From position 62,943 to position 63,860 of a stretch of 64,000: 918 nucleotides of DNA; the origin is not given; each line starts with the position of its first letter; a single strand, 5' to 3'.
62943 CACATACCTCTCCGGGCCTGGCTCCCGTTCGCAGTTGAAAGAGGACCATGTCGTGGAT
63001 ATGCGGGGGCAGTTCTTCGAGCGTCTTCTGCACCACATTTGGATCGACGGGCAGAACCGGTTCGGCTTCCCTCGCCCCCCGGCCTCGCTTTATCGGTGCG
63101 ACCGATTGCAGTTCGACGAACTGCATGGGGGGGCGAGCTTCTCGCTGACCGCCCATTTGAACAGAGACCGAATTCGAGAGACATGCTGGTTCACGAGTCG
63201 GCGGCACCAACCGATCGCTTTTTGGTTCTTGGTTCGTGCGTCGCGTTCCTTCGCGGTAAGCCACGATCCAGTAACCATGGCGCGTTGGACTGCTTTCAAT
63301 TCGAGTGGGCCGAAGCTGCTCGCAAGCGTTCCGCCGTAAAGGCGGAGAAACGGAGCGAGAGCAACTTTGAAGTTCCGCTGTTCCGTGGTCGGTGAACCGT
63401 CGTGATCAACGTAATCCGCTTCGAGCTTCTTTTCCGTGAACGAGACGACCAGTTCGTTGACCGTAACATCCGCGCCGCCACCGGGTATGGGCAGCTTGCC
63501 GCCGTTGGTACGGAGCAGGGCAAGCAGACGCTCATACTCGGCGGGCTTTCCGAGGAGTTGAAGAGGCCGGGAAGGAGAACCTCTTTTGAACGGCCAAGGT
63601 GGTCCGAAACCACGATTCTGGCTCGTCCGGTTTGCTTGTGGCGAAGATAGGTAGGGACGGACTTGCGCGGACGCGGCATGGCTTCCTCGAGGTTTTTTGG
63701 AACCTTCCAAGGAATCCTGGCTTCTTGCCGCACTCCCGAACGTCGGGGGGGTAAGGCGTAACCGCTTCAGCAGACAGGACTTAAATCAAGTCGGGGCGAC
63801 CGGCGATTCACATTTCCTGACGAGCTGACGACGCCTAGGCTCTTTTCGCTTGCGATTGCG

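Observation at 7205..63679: Clustered gene decay: nonsense codons at conserved positions and multi-frameshift genes beside long intact genes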

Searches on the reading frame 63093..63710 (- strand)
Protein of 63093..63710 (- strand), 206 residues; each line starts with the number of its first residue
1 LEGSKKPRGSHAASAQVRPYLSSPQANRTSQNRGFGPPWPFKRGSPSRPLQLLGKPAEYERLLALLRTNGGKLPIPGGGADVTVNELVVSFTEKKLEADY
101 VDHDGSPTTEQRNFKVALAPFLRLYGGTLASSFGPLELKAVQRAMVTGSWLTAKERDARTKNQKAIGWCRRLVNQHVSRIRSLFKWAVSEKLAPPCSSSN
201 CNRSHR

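Call 86: search_protein_representatives(protein=window:63093-63710:-)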
Query: 206 residues. Proteins with E-value up to 0.001 (for the whole library): 2598; up to 1e-10: 468; up to 1e-30: 4. The best 150 are listed.
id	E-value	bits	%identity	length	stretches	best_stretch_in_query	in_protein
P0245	1.8e-135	465.1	100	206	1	1-206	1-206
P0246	3.0e-34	134.5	50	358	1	56-196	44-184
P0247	6.6e-32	126.9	44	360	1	57-195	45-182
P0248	6.8e-31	123.6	46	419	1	56-195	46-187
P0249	1.0e-28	116.5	46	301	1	57-196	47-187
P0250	4.3e-27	111.1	44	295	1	55-195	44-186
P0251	1.6e-26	109.2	46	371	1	56-196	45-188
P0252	3.3e-26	108.3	46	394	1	57-195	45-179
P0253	7.0e-26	107.2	43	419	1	57-195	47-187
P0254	1.2e-25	106.4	46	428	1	57-198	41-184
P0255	2.5e-25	105.4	43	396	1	57-190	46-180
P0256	7.2e-25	103.9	42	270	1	59-197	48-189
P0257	8.1e-25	103.7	43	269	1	57-194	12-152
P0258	1.5e-24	102.8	50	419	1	58-196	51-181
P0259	4.7e-24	101.2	43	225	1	58-197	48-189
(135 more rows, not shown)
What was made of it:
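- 62222..63710 (-): Tyrosine integrase split over three frames, plus TAG 62590 in the H-x-HPHQLRH box. The middle ORF 63093-63710 matches residues ~45-187 of 360-430-aa homologues (call 86).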
